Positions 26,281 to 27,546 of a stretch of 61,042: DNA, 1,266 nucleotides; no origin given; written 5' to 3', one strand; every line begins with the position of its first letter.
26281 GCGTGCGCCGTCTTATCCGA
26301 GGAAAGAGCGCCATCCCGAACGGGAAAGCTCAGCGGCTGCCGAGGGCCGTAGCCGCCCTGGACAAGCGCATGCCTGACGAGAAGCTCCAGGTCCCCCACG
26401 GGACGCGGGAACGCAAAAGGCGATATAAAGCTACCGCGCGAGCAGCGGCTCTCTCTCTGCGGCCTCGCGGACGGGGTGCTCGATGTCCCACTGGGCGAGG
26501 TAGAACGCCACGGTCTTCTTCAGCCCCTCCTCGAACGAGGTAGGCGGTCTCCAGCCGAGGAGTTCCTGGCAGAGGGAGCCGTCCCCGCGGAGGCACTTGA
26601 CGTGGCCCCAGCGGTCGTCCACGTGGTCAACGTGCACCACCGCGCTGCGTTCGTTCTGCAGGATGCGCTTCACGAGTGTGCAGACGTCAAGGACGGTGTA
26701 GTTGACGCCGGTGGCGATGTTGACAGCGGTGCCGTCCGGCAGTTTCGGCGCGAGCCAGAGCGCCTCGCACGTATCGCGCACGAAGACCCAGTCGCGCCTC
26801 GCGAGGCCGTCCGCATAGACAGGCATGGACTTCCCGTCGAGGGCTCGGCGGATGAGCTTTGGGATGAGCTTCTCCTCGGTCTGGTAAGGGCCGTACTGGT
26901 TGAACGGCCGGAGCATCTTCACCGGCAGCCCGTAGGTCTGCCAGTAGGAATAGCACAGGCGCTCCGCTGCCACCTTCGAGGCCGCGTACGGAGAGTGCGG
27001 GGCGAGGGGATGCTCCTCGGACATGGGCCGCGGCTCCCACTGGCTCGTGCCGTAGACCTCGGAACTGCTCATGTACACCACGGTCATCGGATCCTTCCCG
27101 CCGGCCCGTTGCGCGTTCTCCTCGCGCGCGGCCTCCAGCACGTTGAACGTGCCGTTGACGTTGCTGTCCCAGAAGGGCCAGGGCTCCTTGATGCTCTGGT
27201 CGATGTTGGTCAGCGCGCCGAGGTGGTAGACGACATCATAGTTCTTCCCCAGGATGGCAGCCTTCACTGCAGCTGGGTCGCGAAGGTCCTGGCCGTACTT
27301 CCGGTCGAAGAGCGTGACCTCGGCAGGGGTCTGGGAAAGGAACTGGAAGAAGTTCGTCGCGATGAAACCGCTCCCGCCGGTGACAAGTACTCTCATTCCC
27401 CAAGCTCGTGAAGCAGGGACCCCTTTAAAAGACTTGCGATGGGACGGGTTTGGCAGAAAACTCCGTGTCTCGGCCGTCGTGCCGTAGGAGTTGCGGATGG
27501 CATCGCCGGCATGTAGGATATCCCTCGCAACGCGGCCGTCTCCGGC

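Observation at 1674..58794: Dispersed family of ~68-bp CGGCCG-bounded, imperfectly palindromic intergenic repeats (at least 20 copies in 61 kb), most lying 25-42 bp from a TATA box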

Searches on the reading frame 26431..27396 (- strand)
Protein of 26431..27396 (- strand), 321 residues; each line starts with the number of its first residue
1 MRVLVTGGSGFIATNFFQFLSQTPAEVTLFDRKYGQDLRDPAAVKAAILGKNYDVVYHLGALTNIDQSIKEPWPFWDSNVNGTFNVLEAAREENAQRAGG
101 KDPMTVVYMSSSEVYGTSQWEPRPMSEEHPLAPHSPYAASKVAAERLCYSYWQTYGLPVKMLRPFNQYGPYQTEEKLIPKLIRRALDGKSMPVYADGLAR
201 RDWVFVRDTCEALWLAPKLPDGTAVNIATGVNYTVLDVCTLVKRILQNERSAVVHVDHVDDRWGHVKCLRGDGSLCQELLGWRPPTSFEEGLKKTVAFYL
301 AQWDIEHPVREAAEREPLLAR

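Call 49: find_encoding_contigs(protein=window:26431-27396:-, flank=10000, max_places=10)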
Protein window:26431-27396:- (321 aa): 4 contigs read that carry it; 4 places shown.
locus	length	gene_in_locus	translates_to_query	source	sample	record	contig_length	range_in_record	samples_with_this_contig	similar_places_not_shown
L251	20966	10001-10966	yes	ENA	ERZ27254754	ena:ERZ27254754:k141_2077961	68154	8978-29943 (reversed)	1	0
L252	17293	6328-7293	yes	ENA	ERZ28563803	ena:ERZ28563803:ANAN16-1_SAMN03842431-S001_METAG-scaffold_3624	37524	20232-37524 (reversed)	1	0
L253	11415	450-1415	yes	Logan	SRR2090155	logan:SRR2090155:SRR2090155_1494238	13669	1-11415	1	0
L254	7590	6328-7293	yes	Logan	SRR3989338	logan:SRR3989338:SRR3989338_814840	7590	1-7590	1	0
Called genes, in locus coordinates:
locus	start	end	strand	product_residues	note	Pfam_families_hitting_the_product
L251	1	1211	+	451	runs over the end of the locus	PF01144:CoA_trans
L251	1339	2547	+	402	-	PF03600:CitMHS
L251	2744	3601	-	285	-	-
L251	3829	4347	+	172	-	PF01558:POR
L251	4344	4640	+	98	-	PF13187:Fer4_9 (weak), PF12797:Fer4_2 (faint), PF12837:Fer4_6 (faint), PF00037:Fer4 (weak), PF14697:Fer4_21, PF12838:Fer4_7, PF00037:Fer4 (weak)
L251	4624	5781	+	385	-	PF01855:POR_N, PF02780:Transketolase_C (weak), PF17147:PFOR_II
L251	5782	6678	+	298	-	PF02775:TPP_enzyme_C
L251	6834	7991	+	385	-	PF00871:Acetate_kinase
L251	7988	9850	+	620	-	-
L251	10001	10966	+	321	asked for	PF01370:Epimerase, PF02719:Polysacc_synt_2 (faint), PF04321:RmlD_sub_bind, PF01073:3Beta_HSD, PF16363:GDP_Man_Dehyd, PF07993:NAD_binding_4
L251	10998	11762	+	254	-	-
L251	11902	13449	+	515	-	PF22691:Thiolase_C_1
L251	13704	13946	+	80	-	-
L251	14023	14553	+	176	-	-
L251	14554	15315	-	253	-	-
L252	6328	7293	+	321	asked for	PF01370:Epimerase, PF02719:Polysacc_synt_2 (faint), PF04321:RmlD_sub_bind, PF01073:3Beta_HSD, PF16363:GDP_Man_Dehyd, PF07993:NAD_binding_4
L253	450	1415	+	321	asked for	PF01370:Epimerase, PF02719:Polysacc_synt_2 (faint), PF04321:RmlD_sub_bind, PF01073:3Beta_HSD, PF16363:GDP_Man_Dehyd, PF07993:NAD_binding_4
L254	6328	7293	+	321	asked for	PF01370:Epimerase, PF02719:Polysacc_synt_2 (faint), PF04321:RmlD_sub_bind, PF01073:3Beta_HSD, PF16363:GDP_Man_Dehyd, PF07993:NAD_binding_4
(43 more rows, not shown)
